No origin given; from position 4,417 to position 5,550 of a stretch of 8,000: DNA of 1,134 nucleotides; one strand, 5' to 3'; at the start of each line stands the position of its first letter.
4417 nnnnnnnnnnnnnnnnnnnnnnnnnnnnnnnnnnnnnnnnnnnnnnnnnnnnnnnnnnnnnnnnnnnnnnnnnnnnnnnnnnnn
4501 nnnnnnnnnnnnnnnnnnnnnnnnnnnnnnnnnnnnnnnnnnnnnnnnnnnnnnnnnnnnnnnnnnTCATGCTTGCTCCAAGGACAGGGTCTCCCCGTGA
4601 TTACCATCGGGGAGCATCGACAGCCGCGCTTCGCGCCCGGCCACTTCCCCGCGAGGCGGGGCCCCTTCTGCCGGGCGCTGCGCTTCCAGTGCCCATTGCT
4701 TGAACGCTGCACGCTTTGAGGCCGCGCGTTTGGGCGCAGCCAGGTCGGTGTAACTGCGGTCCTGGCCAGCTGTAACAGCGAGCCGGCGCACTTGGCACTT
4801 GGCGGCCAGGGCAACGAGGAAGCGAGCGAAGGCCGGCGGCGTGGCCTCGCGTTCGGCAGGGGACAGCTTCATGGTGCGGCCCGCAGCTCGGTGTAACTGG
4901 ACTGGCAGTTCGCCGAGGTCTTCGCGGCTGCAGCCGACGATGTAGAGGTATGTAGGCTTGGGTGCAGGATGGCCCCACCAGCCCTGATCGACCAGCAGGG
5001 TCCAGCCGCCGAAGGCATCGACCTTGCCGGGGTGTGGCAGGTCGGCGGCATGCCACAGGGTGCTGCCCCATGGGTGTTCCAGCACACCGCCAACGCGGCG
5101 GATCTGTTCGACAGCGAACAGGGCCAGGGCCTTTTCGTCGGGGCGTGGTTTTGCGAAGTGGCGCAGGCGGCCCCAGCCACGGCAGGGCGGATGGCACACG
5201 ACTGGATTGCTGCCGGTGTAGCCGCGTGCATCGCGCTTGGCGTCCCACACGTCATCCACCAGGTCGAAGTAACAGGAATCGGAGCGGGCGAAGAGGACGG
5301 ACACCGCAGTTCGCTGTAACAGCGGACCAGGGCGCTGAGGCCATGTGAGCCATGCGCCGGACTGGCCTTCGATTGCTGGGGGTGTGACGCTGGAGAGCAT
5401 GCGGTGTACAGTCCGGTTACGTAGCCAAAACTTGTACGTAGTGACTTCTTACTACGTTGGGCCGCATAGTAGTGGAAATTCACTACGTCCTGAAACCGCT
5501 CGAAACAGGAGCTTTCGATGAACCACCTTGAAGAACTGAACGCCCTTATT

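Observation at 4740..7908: Strand-polarised TGTAAC 9-mer family: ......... x5 and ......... x3, scattered through coding and noncoding DNA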

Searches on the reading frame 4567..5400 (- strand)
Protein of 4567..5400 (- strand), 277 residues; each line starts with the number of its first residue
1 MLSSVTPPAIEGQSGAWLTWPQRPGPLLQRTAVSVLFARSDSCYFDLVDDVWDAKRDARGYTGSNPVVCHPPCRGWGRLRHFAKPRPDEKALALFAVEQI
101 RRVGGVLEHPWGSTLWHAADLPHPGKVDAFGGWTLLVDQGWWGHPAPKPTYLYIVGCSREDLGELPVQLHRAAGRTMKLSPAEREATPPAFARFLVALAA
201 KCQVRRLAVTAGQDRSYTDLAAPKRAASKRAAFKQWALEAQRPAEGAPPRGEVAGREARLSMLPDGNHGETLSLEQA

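Call 7: search_protein_families(library=pfam, proteins=[window:4567-5400:-], max_evalue=0.01)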
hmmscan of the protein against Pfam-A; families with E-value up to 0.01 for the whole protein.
window:4567-5400:- (277 aa): 0 families

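Call 9: search_protein_families(library=phrogs, proteins=[window:4567-5400:-], max_evalue=0.01)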
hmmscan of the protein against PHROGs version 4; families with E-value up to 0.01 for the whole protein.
window:4567-5400:- (277 aa): 1 family
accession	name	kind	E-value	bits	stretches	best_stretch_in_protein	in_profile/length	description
phrog_12600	-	unknown function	3.4e-59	200.7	1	32-174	3-146/203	-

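Call 11: find_related_loci(query=window:4567-5400:-, collection=genome_contigs, flank=10000)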
Query window:4567-5400:- (277 aa) in genome_contigs; peptide patterns used: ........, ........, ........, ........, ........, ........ (x = any residue, [..] = any of these).
64 stretches matched a pattern; 1 encode a relative of the query (tblastn E <= 1e-3); 1 distinct loci.
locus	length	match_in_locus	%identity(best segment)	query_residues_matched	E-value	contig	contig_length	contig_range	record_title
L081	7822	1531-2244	50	33-237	7e-65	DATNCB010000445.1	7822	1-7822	MAG TPA_asm: Ramlibacter sp. isolate SMAG_U11203 k141_4576474, whole genome shotgun sequence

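Call 15: search_solved_structures(query=window:4567-5400:-, max_evalue=10, show_alignments=2)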
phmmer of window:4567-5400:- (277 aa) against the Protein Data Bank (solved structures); distinct sequences matched with E-value up to 10: 3.
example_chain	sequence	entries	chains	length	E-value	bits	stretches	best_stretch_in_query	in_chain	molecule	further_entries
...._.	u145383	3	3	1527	0.68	12.5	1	227-258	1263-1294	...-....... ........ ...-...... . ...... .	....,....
8izp_A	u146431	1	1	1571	0.71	12.4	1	227-258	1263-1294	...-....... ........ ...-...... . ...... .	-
5lzb_z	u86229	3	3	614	0.74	12.4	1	72-149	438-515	Selenocysteine-specific elongation factor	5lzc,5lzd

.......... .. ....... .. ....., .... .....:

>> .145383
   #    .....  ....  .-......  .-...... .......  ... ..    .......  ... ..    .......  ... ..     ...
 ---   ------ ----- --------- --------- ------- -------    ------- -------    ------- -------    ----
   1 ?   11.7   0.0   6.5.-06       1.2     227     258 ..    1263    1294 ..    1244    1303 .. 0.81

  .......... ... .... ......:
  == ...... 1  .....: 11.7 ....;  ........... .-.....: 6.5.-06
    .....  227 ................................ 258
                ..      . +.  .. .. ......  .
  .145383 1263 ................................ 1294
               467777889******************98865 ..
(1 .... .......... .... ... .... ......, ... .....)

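Call 16: search_protein_families(library=ncbifam, proteins=[window:4567-5400:-], max_evalue=1)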
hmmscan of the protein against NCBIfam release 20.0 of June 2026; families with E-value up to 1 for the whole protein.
window:4567-5400:- (277 aa): 0 families

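Call 17: find_homologous_proteins(query=window:4567-5400:-)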
Query window:4567-5400:- (277 aa): 2164 proteins with E <= 0.001 among 8000 candidates; the best 120 are listed.
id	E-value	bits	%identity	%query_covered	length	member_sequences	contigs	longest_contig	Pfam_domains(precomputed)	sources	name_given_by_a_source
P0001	1.3e-187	640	100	100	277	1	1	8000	-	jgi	-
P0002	2.0e-148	512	83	98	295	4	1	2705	-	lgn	-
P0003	7.9e-121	421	74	91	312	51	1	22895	-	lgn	-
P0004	1.4e-115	404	69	97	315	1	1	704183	-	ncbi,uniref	ncbi:hypothetical protein [Acidovorax delafieldii]|uniref:hypothetical protein n=1 Tax=Acidovorax de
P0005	7.7e-115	401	81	77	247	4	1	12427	-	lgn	-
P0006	7.8e-114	398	80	77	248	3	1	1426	-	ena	-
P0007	1.0e-113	398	81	76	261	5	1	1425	-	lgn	-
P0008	2.8e-113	396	83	75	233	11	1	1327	-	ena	-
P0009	4.8e-113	395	81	76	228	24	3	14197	-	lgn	-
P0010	2.1e-111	390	80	71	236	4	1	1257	-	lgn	-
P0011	7.6e-111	388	74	83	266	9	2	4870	-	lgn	-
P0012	2.5e-110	387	77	76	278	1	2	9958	-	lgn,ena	-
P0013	5.2e-110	386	77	77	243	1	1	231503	-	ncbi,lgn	-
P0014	6.5e-110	385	80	75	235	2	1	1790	-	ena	-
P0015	3.6e-108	379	81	69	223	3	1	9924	-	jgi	-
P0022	1.8e-102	361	84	64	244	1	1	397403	-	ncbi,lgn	-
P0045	2.3e-94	334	76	69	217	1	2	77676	-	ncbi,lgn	-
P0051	8.1e-93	329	69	71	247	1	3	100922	-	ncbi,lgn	-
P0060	1.9e-88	315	70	68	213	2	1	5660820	-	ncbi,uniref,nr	ncbi:hypothetical protein [Variovorax sp. PBL-E5]|uniref:hypothetical protein n=1 Tax=Variovorax sp.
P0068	2.8e-87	311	70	69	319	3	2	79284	-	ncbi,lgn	-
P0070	4.3e-87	310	67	75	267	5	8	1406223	-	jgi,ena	-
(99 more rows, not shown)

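Call 23: search_protein_families(library=pfam, proteins=[L081:551-1528:+, L081:1525-2256:+, L081:2310-2924:+, L081:2947-4308:+, L081:4322-5080:+, L081:5174-6127:+, L081:6649-7383:+, L081:26-436:+, L081:7226-7762:-], max_evalue=0.01)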
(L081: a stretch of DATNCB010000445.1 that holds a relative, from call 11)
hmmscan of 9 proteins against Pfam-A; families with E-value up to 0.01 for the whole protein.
L081:551-1528:+ (325 aa): 2 families
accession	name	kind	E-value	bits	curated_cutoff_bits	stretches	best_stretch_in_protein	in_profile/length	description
PF23343.2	REP_ORF2-G2P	-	3.6e-15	56.5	27.8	1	136-258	3-98/99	Replication-associated protein ORF2/G2P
PF20199.4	RepSA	-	0.0078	15.8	34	0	147-190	169-225/438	Replication initiator protein, pSAM2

L081:1525-2256:+ (243 aa): 0 families

L081:2310-2924:+ (204 aa): 2 families
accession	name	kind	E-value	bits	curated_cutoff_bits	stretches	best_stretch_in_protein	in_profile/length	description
PF00239.26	Resolvase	-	9.3e-35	120.3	23.3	1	3-134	2-144/145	Resolvase, N terminal domain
PF12824.13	MRP-L20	-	0.0015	19.2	30.4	1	141-175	84-118/164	Mitochondrial ribosomal protein subunit L20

L081:2947-4308:+ (453 aa): 3 families
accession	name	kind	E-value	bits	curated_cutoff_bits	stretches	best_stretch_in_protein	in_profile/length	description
PF01595.25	CNNM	-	5.7e-45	153.6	28.4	1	20-211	2-181/181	Cyclin M transmembrane N-terminal domain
PF03471.22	CorC_HlyC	-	1.1e-19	70.6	27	1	360-436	2-76/81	Transporter associated domain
PF00571.33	CBS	-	1.9e-09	38.2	24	2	231-284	4-55/57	CBS domain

L081:4322-5080:+ (252 aa): 1 family
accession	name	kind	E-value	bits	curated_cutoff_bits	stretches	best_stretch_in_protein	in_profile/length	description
PF07277.16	SapC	-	2.2e-71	240.4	28.9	1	16-234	1-220/220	SapC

L081:5174-6127:+ (317 aa): 0 families

L081:6649-7383:+ (244 aa): 1 family
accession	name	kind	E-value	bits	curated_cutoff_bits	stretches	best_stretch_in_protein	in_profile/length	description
PF00072.30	Response_reg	-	7.2e-16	58.8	30.2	1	11-119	1-109/111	Response regulator receiver domain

L081:26-436:+ (136 aa): 0 families

L081:7226-7762:- (178 aa): 0 families

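Call 24: find_encoding_contigs(protein=P0004, flank=10000, max_places=3)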
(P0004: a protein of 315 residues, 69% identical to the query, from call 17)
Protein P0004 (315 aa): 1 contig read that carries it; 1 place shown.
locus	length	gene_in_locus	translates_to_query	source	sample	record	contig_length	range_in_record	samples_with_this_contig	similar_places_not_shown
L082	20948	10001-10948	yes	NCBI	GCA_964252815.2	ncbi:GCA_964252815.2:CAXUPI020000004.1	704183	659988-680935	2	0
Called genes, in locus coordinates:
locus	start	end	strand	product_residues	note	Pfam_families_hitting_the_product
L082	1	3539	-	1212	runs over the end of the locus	PF00512:HisKA, PF02518:HATPase_c, PF00072:Response_reg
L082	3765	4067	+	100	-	PF00547:Urease_gamma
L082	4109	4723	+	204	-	PF04955:HupE_UreJ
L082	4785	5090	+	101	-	PF00699:Urease_beta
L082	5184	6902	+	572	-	PF00449:Urease_alpha, PF01979:Amidohydro_1, PF07969:Amidohydro_3 (weak)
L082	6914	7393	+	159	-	PF13673:Acetyltransf_10 (weak), PF00583:Acetyltransf_1, PF13508:Acetyltransf_7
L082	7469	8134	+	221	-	PF02814:UreE_N, PF05194:UreE_C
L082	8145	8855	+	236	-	PF01730:UreF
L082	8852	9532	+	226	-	PF02492:cobW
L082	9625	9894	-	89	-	-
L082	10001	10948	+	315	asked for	-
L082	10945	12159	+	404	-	PF02486:Rep_trans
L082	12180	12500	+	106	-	-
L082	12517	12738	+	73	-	-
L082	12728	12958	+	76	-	-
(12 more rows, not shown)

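Call 26: predict_structure(alignment_id=A1)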
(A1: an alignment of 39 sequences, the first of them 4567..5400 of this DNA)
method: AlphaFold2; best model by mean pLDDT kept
length: 277 residues; sequences in the alignment: 39
mean_pLDDT: 79.3   pTM: 0.67
mean pLDDT of the five models: 79.3, 78.8, 78.3, 78.3, 77.4
residues with pLDDT >= 90: 133; 70-90: 64; 50-70: 38; < 50: 42
segments of 3 or more residues with pLDDT < 50: 11-16, 210-215, 255-272, 274-277
pLDDT, mean of each block of 10 residues (from residue 1): 52 47 58 94 96 96 97 81 83 96 96 92 95 96 92 96 89 86 90 97 70 49 67 88 70 47 42 49
secondary structure, 60 per line:
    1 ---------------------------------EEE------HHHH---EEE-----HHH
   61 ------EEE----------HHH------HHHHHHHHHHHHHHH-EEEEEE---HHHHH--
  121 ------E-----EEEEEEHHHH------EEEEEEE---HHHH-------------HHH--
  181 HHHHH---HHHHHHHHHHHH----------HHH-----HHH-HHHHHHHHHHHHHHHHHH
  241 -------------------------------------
elements in order: E34-36 H43-46 E50-52 E67-69 H89-103 E105-110 H114-118 E133-138 H139-142 E149-155 H159-162 H181-185 H189-200 H223-240
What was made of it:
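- The linker has low pLDDT and the tail helix is modelled (call 26).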

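Call 28: fold_search(model_id=the predicted structure, library=pdb)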
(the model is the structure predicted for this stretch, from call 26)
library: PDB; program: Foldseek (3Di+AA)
matches with E <= 10: 231; with E <= 0.001: 0
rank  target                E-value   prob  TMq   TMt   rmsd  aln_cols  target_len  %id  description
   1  7xi9_A                9.8e-03  0.91  0.30  0.11   6.2       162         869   13  Cryo-EM structure of human DNMT1 (aa:351-1616) in complex with ubiquitinated H3 and hemimethylated DNA analog (CXXC-or (released 2022-11-30)
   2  9mvy_A                1.6e-02  0.94  0.23  0.10   5.1       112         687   11  Crystal structure of ZMET2 in complex with unmethylated CTG DNA and a histone H3Kc9me2 peptide (released 2025-05-21)
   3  9mvy_D                2.0e-02  0.92  0.23  0.10   5.3       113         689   12  Crystal structure of ZMET2 in complex with unmethylated CTG DNA and a histone H3Kc9me2 peptide (released 2025-05-21)
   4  6w8v_A                2.0e-02  0.77  0.28  0.11   5.7       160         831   11  Crystal structure of mouse DNMT1 in complex with ACG DNA (released 2020-07-08)
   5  6x9i_A                2.2e-02  0.82  0.24  0.10   5.4       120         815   13  Human DNMT1(729-1600) Bound to Zebularine-Containing 12mer dsDNA (released 2021-07-07)
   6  7sfg_A                2.2e-02  0.80  0.29  0.12   5.5       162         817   12  Human DNMT1(729-1600) Bound to Zebularine-Containing 12mer dsDNA and Cofactor SAM (released 2022-03-30)
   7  3ubt_A                2.3e-02  0.63  0.24  0.21   6.3       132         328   13  Crystal Structure of C71S Mutant of DNA Cytosine-5 Methyltransferase M.HaeIII Bound to DNA (released 2012-10-03)
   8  1dct_A                2.8e-02  0.93  0.30  0.26   5.3       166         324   10  DNA (CYTOSINE-5) METHYLASE FROM HAEIII COVALENTLY BOUND TO DNA (released 1995-09-15)
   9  4ft2_A                2.8e-02  0.77  0.22  0.10   4.2       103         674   10  crystal structure of Zea mays ZMET2 in complex H3(1-15)K9me2 peptide and SAH (released 2012-10-17)
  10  7xib_A                3.0e-02  0.69  0.29  0.12   6.0       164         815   13  Cryo-EM structure of human DNMT1 (aa:351-1616) in complex with ubiquitinated H3 and hemimethylated DNA analog (CXXC-di (released 2022-11-30)
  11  9e00_K                3.2e-02  0.69  0.33  0.32  10.1       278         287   12  Cryo-EM structure of human DNMT3A2-DNMT3B3 complex bound to di-nucleosome (released 2026-02-25)
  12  2i9k_A                3.4e-02  0.80  0.28  0.25   7.1       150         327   11  Engineered Extrahelical Base Destabilization Enhances Sequence Discrimination of DNA Methyltransferase M.HhaI (released 2006-10-10)
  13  9baq_A                3.4e-02  0.60  0.23  0.07   7.2       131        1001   19  CryoEM structure of DIM2-HP1-H3K9me3-DNA complex (released 2024-07-24)
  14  4ft4_B                3.6e-02  0.63  0.21  0.09   6.3       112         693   12  crystal structure of Zea mays ZMET2 in complex H3(1-32)K9me2 peptide and SAH (released 2012-10-17)
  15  7v0e_F                4.1e-02  0.75  0.29  0.30   6.1       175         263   14  Crystal structure of the macro-oligomeric form of DNMT3B methyltransferase domain. (released 2022-06-22)
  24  4ft4_A                5.7e-02  0.72  0.24  0.11   4.3       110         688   10  crystal structure of Zea mays ZMET2 in complex H3(1-32)K9me2 peptide and SAH (released 2012-10-17)
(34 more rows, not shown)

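Call 32: search_dna_similar(query=window:4567-5400:-, collection=phages, mode=protein, max_rows=40)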
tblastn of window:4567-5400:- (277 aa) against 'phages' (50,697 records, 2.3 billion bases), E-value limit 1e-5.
Records with a match: 14; places in all: 14; records where one place covers at least 80% of the query: 0.
Best place of each record, by identity: <60% 14.
By first word of the organism name: Pseudomonas 6; Caulobacter 2; Tortoise 1; Xanthomonas 1; Rhodobacter 1; Caudoviricetes 1; Microviridae 1; Ralstonia 1.
By host as written in the record: Pseudomonas aeruginosa PA14 3; Pseudomonas aeruginosa UVA4 2; Caulobacter vibrioides CB15 2; Gopherus morafkai 1; Pseudomonas aeruginosa LRJ32 1; Xanthomonas campestris pv. campestris SU1 1; Rhodobacter capsulatus SB 1003 1; - 1; and 2 more.
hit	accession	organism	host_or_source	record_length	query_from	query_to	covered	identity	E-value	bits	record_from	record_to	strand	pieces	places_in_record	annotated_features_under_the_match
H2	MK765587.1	Tortoise microvirus 37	Gopherus morafkai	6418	10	216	75%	45.5%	1e-46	172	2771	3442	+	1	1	hypothetical protein (x2)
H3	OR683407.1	Pseudomonas phage Meltemi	Pseudomonas aeruginosa LRJ32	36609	33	205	62%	49.0%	2e-44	166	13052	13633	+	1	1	hypothetical protein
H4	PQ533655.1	Pseudomonas phage Doze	Pseudomonas aeruginosa PA14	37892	33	205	62%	49.0%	4e-44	165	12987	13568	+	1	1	hypothetical protein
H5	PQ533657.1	Pseudomonas phage Frizzy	Pseudomonas aeruginosa PA14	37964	33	205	62%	49.0%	4e-44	165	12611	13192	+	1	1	hypothetical protein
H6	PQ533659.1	Pseudomonas phage Meadow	Pseudomonas aeruginosa PA14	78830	33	205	62%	49.0%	4e-44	165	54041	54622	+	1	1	hypothetical protein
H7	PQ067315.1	Xanthomonas phage fSU1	Xanthomonas campestris pv. campestris ...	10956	33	199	60%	48.4%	1e-40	155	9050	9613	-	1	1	hypothetical protein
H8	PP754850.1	Rhodobacter phage Ebor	Rhodobacter capsulatus SB 1003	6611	33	197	60%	41.1%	5e-24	106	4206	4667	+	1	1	putative DNA methylase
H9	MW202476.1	Caudoviricetes sp.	Manatee Spring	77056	30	203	63%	38.1%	4e-24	107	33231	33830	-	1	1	DNA N-6-adenine-methyltransferase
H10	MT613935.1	Pseudomonas phage Persinger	Pseudomonas aeruginosa UVA4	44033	33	218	67%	35.5%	7e-24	106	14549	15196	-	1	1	hypothetical protein (x2)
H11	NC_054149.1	Pseudomonas phage Persinger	Pseudomonas aeruginosa UVA4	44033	33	218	67%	35.5%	7e-24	106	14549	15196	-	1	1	hypothetical protein | ParB-like partition protein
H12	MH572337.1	Microviridae sp.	Ciona robusta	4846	33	198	60%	37.2%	4e-19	92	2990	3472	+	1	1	hypothetical protein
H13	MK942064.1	Caulobacter phage Jess A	Caulobacter vibrioides CB15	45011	21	181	58%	37.9%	3e-21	99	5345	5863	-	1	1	hypothetical protein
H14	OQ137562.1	Caulobacter phage RapA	Caulobacter vibrioides CB15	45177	21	181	58%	37.9%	3e-21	99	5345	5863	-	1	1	RapA_gp005c: hypothetical protein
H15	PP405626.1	Ralstonia phage PQ43W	Ralstonia pseudosolanacearum NdE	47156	27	199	62%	32.5%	3e-12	72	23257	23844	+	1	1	none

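Call 36: find_related_loci(query=A1, collection=viral_contigs, flank=8000)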
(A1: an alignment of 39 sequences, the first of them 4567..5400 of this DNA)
Query A1 (277 aa) in viral_contigs; peptide patterns used: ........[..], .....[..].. (x = any residue, [..] = any of these).
599 stretches matched a pattern (row limit reached: there are more); 529 encode a relative of the query (tblastn E <= 1e-3); the best 80 are kept; 80 distinct loci.
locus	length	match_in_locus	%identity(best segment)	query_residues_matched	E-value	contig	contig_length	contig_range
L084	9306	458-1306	71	10-277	1e-123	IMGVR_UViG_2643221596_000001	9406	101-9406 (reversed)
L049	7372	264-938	80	27-237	1e-116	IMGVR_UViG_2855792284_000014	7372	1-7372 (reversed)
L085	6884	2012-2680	76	31-237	2e-107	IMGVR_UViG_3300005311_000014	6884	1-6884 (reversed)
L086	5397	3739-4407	76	31-237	2e-107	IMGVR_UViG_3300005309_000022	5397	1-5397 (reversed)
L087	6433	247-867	80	27-220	5e-106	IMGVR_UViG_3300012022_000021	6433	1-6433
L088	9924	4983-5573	81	28-219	4e-105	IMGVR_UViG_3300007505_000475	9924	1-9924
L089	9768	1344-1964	78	27-220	1e-103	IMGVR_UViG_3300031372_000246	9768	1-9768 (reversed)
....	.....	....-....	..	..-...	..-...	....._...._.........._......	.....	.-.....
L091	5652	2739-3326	74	21-220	2e-91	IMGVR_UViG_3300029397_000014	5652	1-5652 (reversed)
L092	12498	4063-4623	76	31-220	2e-90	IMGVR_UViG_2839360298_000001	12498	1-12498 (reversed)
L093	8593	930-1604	64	33-240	3e-89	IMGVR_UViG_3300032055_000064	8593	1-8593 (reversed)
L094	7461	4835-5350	72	33-204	1e-78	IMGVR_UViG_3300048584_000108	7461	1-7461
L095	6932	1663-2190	58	27-203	3e-58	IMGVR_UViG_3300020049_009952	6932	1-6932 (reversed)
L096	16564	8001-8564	57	30-207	1e-57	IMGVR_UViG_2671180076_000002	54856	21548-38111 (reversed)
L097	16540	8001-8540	59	31-202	9e-58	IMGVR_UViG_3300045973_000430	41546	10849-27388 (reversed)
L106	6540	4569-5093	59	28-201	7e-56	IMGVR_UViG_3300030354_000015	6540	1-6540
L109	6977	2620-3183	53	26-203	3e-55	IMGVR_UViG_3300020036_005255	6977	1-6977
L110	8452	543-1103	55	28-205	3e-55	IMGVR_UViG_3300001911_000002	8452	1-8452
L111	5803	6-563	54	32-205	3e-55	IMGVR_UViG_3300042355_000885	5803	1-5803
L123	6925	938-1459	55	31-203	2e-54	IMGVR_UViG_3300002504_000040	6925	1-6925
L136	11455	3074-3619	57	33-201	6e-53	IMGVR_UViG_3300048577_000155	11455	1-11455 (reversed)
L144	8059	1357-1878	55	33-205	2e-52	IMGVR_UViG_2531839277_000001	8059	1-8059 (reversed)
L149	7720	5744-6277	54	19-195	5e-52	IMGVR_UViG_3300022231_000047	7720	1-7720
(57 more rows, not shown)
